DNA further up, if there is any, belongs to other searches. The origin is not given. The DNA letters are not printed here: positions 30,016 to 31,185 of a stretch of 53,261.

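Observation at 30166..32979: Three-gene operon (T5orf172 nuclease-like, coiled-coil 4-TM protein, exported VWA-like protein): candidate undescribed conflict/defence module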

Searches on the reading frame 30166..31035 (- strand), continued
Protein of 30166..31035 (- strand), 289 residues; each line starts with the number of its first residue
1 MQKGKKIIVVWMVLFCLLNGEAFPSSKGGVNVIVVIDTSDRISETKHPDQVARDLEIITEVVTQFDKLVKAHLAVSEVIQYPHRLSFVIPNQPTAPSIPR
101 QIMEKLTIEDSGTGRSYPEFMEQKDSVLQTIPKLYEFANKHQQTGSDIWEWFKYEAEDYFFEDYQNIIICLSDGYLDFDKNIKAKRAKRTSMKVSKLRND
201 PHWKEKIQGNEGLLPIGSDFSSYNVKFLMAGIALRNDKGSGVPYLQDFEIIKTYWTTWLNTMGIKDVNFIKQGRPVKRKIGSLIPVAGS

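Call 65: search_solved_structures(query=A6, max_evalue=1)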
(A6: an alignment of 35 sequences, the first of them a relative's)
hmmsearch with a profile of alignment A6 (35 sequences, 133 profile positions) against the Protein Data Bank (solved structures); distinct sequences matched with E-value up to 1: 2.
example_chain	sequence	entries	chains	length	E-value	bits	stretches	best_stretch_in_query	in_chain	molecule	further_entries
2h5n_A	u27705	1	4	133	0.00048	23.4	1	75-109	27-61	Hypothetical protein PG_1108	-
2ou3_A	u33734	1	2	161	0.018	18.3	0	70-113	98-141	Tellurite resistance protein of COG3793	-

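Call 74: search_protein_families(library=pfam, alignment_id=A4, max_evalue=0.1)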
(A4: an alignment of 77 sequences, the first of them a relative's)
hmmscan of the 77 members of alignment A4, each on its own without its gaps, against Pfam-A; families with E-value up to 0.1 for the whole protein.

A. member 1, P0231 (300 aa): 1 family
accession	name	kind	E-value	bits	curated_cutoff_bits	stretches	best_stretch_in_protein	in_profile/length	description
PF08112.16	ATP-synt_E_2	-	0.008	16.9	25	1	128-152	17-41/56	ATP synthase epsilon subunit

B. families by the number of members that match (of 77 scanned): 24 families
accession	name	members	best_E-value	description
PF00092.34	VWA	9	0.0029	von Willebrand factor type A domain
PF22985.3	KH_BICC1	1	0.00026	Protein bicaudal C homolog 1, KH-like domain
PF13273.12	DUF4064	1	0.002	Protein of unknown function (DUF4064)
PF13519.12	VWA_2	1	0.002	von Willebrand factor type A domain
PF25201.1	nSTAND6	1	0.0056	Novel STAND NTPase 6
PF20205.3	DUF6567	1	0.0073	Family of unknown function (DUF6567)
PF17561.7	TssO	1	0.0078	Type VI secretion system, TssO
PF08112.16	ATP-synt_E_2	1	0.008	ATP synthase epsilon subunit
PF10777.14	YlaC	1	0.026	Inner membrane protein YlaC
PF06903.17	VirK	1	0.029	VirK protein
PF19164.5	DUF5846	1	0.029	Family of unknown function (DUF5846)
PF20399.4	PH_20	1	0.031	PH domain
PF07002.22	Copine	1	0.044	Copine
PF14610.12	Psg1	1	0.047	Ykl077w/Psg1 (Pma1 Stabilization in Golgi)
PF19954.5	EAD10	1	0.059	Effector-associated domain 10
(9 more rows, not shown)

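Call 78: search_protein_families(library=pfam, alignment_id=A7, max_evalue=0.1)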
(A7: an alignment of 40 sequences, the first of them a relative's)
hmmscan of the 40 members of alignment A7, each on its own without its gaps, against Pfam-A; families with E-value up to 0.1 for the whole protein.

A. member 1, L051:5730-6995:+ (421 aa): 3 families
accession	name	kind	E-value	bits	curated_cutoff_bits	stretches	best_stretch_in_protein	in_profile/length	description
PF09486.15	HrpB7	-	0.0057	17.5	29.7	0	67-135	77-144/157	Bacterial type III secretion protein (HrpB7)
PF08614.16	ATG16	-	0.066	13.8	33.7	1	318-366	101-149/200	Autophagy protein 16 (ATG16)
PF06837.17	Fijivirus_P9-2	-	0.067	13.3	27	0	236-342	44-148/178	Fijivirus P9-2 protein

B. families by the number of members that match (of 40 scanned): 136 families (the first 25 are shown)
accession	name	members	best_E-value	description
PF20570.3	DUF6779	10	0.0006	Domain of unknown function (DUF6779)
PF01519.22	DUF16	8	0.0032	Protein of unknown function DUF16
PF06818.20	Fez1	7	0.00034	Fez1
PF06810.17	Phage_scaffold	5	0.00034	Phage capsid assembly scaffolding protein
PF06785.16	UPF0242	5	0.0063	Uncharacterised protein family (UPF0242) N-terminus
PF14584.11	DUF4446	5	0.012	Protein of unknown function (DUF4446)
PF00038.26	Filament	4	0.00094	Intermediate filament protein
PF16888.10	YwqH-like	4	0.0012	YwqH-like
PF05278.17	PEARLI-4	4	0.0073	Arabidopsis phospholipase-like protein (PEARLI 4)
PF05010.19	TACC_C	4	0.01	Transforming acidic coiled-coil-containing protein (TACC), C-terminal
PF10186.14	ATG14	3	2.9e-05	Vacuolar sorting 38 and autophagy-related subunit 14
PF17082.10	Spc29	3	0.00064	Spindle Pole Component 29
PF11559.13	ADIP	3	0.0011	Afadin- and alpha -actinin-Binding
PF05266.19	DUF724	3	0.0014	Protein of unknown function (DUF724)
PF09551.15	Spore_II_R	3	0.0023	Stage II sporulation protein R (spore_II_R)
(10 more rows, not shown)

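Call 79: search_dna_similar(query=P0373, collection=plasmids, mode=protein, max_evalue=0.00001, max_rows=20)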
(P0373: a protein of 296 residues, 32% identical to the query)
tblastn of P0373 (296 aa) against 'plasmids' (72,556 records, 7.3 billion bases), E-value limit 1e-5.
No match.

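Call 80: search_dna_similar(query=P0373, collection=phages, mode=protein, max_evalue=0.00001, max_rows=20)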
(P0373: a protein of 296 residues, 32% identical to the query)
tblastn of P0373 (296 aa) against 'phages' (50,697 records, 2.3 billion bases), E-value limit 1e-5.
No match.

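Call 81: find_related_loci(query=A5, collection=viral_contigs, flank=6000)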
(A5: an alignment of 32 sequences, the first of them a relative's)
Query A5 (296 aa) in viral_contigs; peptide patterns used: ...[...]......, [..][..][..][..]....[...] (x = any residue, [..] = any of these).
346 stretches matched a pattern; 1 encode a relative of the query (tblastn E <= 1e-3); 1 distinct loci.
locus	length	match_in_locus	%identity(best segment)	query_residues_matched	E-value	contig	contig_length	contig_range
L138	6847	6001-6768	28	4-275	6e-23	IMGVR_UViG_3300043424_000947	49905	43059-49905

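Call 82: find_related_loci(query=A1, collection=viral_contigs, flank=6000)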
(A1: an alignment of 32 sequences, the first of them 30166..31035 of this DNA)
Query A1 (289 aa) in viral_contigs; peptide patterns used: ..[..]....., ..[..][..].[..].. (x = any residue, [..] = any of these).
86 stretches matched a pattern, but none encodes a relative of the query by tblastn (E <= 1e-3).

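Call 85: search_protein_families(library=padloc, alignment_id=A8, max_evalue=0.00001)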
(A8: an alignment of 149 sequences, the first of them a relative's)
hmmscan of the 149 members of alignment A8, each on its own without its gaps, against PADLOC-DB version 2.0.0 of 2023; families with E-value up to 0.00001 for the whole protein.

A. member 1, L111:772-1437:+ (221 aa): 0 families

B. families by the number of members that match (of 149 scanned): 110 families (the first 25 are shown)
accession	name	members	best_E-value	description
PDLC02919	HEAT-ARM_XIII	3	5e-31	-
PDLC04135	mad3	2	7.2e-29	mads_3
PDLC04134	mad2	2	1.1e-19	mads_2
PDLC04140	mad8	2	1.4e-14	mads_8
PDLC02980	AriA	2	2.9e-11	-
PDLC04175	HEC-01A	2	7.2e-10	-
PDLC04832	PDC-S03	2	7.6e-10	-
PDLC04834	PDC-S03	2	4.3e-08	-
PDLC02914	ATPase-Toprim_I-B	2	6.2e-08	-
PDLC04833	PDC-S03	2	1.9e-07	-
PDLC00807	Cyclase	1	7e-149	oligonucleotide-cyclase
PDLC00729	Effector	1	2.3e-119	TIR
PDLC02061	Cas1_II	1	7.5e-110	-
PDLC03257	MTase_II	1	1.1e-105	Type II methyltransferase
PDLC01995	RtcR_PspF2--CARF_AAA_HTH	1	9.1e-100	-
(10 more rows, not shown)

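Call 89: search_protein_families(library=pfam, proteins=[L028:6065-7885:+, L040:6122-8002:+, L043:4779-5981:+, L043:5984-7903:+, L038:2120-3403:+, L053:4252-4530:+, L041:5641-7815:+, L046:5540-6121:+, L022:5209-5952:+, L026:5098-5892:+], max_evalue=0.01)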
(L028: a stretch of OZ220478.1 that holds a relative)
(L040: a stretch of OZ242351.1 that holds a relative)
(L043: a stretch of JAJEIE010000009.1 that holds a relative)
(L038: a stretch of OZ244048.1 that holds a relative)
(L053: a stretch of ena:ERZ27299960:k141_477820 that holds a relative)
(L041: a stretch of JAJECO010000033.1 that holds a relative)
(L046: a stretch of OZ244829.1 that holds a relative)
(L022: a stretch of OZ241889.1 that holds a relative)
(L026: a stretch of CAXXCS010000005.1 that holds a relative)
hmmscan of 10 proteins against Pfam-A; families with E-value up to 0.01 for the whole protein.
L028:6065-7885:+ (606 aa): 2 families
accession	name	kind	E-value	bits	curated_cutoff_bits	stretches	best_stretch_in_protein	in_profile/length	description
PF00565.23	SNase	-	3.7e-22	79.2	21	1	52-159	1-106/107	Staphylococcal nuclease homologue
PF06785.16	UPF0242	-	0.002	18.7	33.5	1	492-555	84-150/194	Uncharacterised protein family (UPF0242) N-terminus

L040:6122-8002:+ (626 aa): 1 family
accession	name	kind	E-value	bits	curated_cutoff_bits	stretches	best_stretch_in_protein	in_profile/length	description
PF13588.12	HSDR_N_2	-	2.1e-06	28.2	25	1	23-92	18-89/110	Type I restriction enzyme R protein N terminus (HSDR_N)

L043:4779-5981:+ (400 aa): 4 families
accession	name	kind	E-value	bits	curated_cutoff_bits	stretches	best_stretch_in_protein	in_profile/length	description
PF13588.12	HSDR_N_2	-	3.8e-05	24.2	25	1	35-111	17-95/110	Type I restriction enzyme R protein N terminus (HSDR_N)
PF10234.14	Cluap1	-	0.0021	17.9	25.8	0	248-309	167-228/268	Clusterin-associated protein-1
PF14362.11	DUF4407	-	0.0037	17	31.3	1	253-377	123-230/297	Domain of unknown function (DUF4407)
PF20651.3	EXOC6_Sec15_N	-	0.0057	17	27.2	0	239-298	12-67/170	Exocyst complex component EXOC6/Sec15, N-terminal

L043:5984-7903:+ (639 aa): 13 families
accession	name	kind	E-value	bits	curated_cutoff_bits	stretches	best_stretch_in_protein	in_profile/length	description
PF24999.1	LAMB4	-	2.6e-07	30.8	27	0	432-460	35-60/66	Laminin subunit beta-4-like domain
PF10779.14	XhlA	-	9.2e-06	26.2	34.7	1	529-571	2-44/67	Haemolysin XhlA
PF24423.1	OVT1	-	3e-05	24.8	30.9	0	481-518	44-80/100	Major antigen, helical domain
PF14282.11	FlxA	-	0.00039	20.9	26.3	1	440-495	14-71/101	FlxA-like protein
PF06785.16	UPF0242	-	0.00049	20.6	33.5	1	297-467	24-181/194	Uncharacterised protein family (UPF0242) N-terminus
PF13851.11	GAS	-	0.00079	19.3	32.3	2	435-582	46-200/200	Growth-arrest specific micro-tubule binding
PF14362.11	DUF4407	-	0.00084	19.2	31.3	1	455-593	109-243/297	Domain of unknown function (DUF4407)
PF02090.21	SPAM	-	0.0011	19.4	35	0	479-586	18-122/142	Salmonella surface presentation of antigen gene type M protein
PF01017.26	STAT_alpha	-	0.0024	18.4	27.5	1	434-492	110-166/167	STAT transcription factor, coiled-coil domain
PF10805.13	DUF2730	-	0.0032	18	24.9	0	451-515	34-98/102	Protein of unknown function (DUF2730)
PF02346.21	Vac_Fusion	-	0.0032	17.5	24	0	469-511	10-52/56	Chordopoxvirus multifunctional envelope protein A27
PF24792.1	DUF7701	-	0.0043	17.7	27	0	6-65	6-65/91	Domain of unknown function (DUF7701)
PF24627.1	PUMA_CC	-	0.0044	17.4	30.1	1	443-511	1-67/74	PUMA coiled-coil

L038:2120-3403:+ (427 aa): 11 families
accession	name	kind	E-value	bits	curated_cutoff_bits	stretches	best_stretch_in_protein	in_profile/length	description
PF10544.15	T5orf172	-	5.2e-17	62.6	20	1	2-84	1-94/101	T5orf172 domain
PF13455.12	MUG113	-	4.5e-14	53.2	22.3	1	17-85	2-68/73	Meiotically up-regulated gene 113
PF07719.23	TPR_2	-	2.8e-09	36.8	27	1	167-198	2-33/34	Tetratricopeptide repeat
PF00515.34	TPR_1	-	5.3e-07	29.6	27.8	1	171-199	6-34/34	Tetratricopeptide repeat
PF13181.12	TPR_8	-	5.5e-06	26.6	25.7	1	167-198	2-33/34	Tetratricopeptide repeat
PF14559.12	TPR_19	-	0.00023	21.9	25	1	144-206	3-65/68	Tetratricopeptide repeat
PF13414.12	TPR_11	-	0.00044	20.3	26.8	0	144-177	6-39/42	TPR repeat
PF17874.7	TPR_MalT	-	0.0011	18.8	45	0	86-128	120-161/336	MalT-like TPR region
PF13424.12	TPR_12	-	0.0022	18.6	30.1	0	168-196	47-75/77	Tetratricopeptide repeat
PF14853.12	Fis1_TPR_C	-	0.0029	18.2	25.3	0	167-210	2-45/53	Fis1 C-terminal tetratricopeptide repeat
PF13428.12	TPR_14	-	0.0061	17.6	23.5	0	167-199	2-34/44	Tetratricopeptide repeat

L053:4252-4530:+ (92 aa): 1 family
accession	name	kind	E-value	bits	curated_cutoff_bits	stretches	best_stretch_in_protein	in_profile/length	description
PF14076.12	DUF4258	-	1.1e-05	26.1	25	1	11-83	1-71/71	Domain of unknown function (DUF4258)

L041:5641-7815:+ (724 aa): 10 families
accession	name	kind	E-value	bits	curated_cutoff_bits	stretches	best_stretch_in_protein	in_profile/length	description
PF13588.12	HSDR_N_2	-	6e-09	36.4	25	1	7-107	5-106/110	Type I restriction enzyme R protein N terminus (HSDR_N)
PF11559.13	ADIP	-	2.4e-06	28.2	34.3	1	602-679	45-121/151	Afadin- and alpha -actinin-Binding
PF10473.14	CENP-F_leu_zip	-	0.00014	22.4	34.5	1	569-660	14-103/140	Leucine-rich repeats of kinetochore protein Cenp-F/LEK1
PF08581.15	Tup_N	-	0.00019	22.1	28.7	1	229-279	7-57/77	Tup N-terminal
PF05911.16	FPP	-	0.0019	17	40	0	211-351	691-823/871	Filament-like plant protein, long coiled-coil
PF16526.10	CLZ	-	0.0023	18.7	26.7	1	556-595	22-61/71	C-terminal leucine zipper domain of cyclic nucleotide-gated channels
PF21773.2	ODAD1_CC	-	0.0038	16.8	27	1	567-656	193-284/287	ODAD1 central coiled coil region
PF08592.16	Anthrone_oxy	-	0.0064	17.1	27.3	0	436-508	11-83/106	Anthrone oxygenase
PF03999.17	MAP65_ASE1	-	0.0067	15.6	26.9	0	219-349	56-188/477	Microtubule associated protein (MAP65/ASE1 family)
PF17072.10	Spike_torovirin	-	0.0072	14.8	35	1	514-665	826-944/1272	Torovirinae spike glycoprotein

L046:5540-6121:+ (193 aa): 0 families

L022:5209-5952:+ (248 aa): 2 families
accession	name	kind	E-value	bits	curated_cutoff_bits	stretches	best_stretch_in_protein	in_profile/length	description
PF02773.21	S-AdoMet_synt_C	-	9.3e-51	171.8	25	1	146-248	1-103/138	S-adenosylmethionine synthetase, C-terminal domain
PF02772.21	S-AdoMet_synt_M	-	2.5e-50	170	29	1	28-144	2-120/120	S-adenosylmethionine synthetase, central domain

L026:5098-5892:+ (264 aa): 1 family
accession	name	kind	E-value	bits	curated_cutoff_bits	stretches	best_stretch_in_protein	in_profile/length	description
PF00588.24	SpoU_methylase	-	2.7e-32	112.3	29.7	1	112-253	2-142/142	SpoU rRNA Methylase family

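Call 105: search_solved_structures(query=A7, max_evalue=10)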
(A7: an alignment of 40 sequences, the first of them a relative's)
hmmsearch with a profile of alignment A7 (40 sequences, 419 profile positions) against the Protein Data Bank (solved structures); distinct sequences matched with E-value up to 10: 143 (the best 60 are shown).
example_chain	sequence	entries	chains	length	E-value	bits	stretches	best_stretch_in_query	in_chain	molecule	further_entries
2yo3_A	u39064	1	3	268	0.00017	23.8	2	79-128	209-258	GENERAL CONTROL PROTEIN GCN4, PUTATIVE INNER MEMBRANE PROTEIN, GENERAL CONTROL PROTEIN GCN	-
8zuk_A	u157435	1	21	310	0.005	19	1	317-391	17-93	TNF receptor-associated factor 3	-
9shw_Aa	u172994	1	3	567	0.0056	18.8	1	310-381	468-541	Fusion glycoprotein F0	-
8th8_S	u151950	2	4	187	0.0074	18.4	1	22-148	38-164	Coiled-coil domain-containing protein 153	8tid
9sf4_Aa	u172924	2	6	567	0.0083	18.3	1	310-381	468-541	Fusion glycoprotein F0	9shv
4lin_A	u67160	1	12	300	0.023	16.8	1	314-361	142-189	Tail needle protein gp26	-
8qox_B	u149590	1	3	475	0.029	16.5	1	312-358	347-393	Conserved membrane protein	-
8u1a_A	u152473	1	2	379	0.035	16.2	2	98-153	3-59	Designed Near Infrared Fluorescent Protein MC7BP34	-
7o97_A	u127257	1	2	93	0.076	15.1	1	309-359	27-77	hypothetical protein UY81_C0065G0003 from Candidatus Giovannonibacteria bacterium converte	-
5ejb_B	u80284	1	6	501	0.077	15.1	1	73-128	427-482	Fusion glycoprotein F0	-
3din_D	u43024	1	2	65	0.08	15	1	117-173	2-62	Preprotein translocase subunit secE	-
3vyi_A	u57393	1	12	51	0.08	15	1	320-360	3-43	Voltage-gated hydrogen channel 1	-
2yny_A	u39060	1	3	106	0.081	15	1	95-128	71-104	GENERAL CONTROL PROTEIN GCN4, PUTATIVE INNER MEMBRANE PROTEIN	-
5aps_A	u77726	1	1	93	0.085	15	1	67-127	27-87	GENERAL CONTROL PROTEIN GCN4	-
1m1j_C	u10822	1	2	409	0.098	14.7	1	43-136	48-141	Fibrinogen gamma chain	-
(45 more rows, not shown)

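Call 106: search_dna_similar(query=L053:4563-5855:+, collection=plasmids, mode=protein, max_evalue=0.01, max_rows=15)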
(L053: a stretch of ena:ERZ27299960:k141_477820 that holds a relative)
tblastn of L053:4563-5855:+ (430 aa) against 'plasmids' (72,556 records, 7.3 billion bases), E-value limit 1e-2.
Records with a match: 1; places in all: 1; records where one place covers at least 80% of the query: 0.
Best place of each record, by identity: <60% 1.
By first word of the organism name: Runella 1.
By predicted mobility (MOB-suite, as given by PLSDB): non-mobilizable 1.
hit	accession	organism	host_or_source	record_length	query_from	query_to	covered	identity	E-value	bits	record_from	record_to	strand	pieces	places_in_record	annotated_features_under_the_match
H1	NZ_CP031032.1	Runella sp. SP2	whole organism,freshwater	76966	171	387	50%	26.2%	8e-8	62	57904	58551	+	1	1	hypothetical protein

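Call 107: search_dna_similar(query=L051:5321-5725:+, collection=plasmids, mode=protein, max_evalue=0.01, max_rows=15)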
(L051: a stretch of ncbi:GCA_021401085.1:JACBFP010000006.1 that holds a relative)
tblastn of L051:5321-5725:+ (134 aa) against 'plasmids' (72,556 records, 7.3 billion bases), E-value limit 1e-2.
Records with a match: 2; places in all: 2; records where one place covers at least 80% of the query: 1.
Best place of each record, by identity: <60% 2.
By first word of the organism name: Pontibacter 1; Adhaeribacter 1.
By predicted mobility (MOB-suite, as given by PLSDB): mobilizable 1; non-mobilizable 1.
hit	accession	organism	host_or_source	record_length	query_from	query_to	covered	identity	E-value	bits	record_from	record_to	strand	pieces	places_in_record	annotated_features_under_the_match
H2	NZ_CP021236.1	Pontibacter actiniarum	Whole organism,unidentified actinians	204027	10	118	81%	30.3%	3e-5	49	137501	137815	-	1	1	TerB family tellurite resistance protein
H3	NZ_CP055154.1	Adhaeribacter swui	Cell culture,Mud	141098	2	100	74%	27.3%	7e-4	45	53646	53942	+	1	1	hypothetical protein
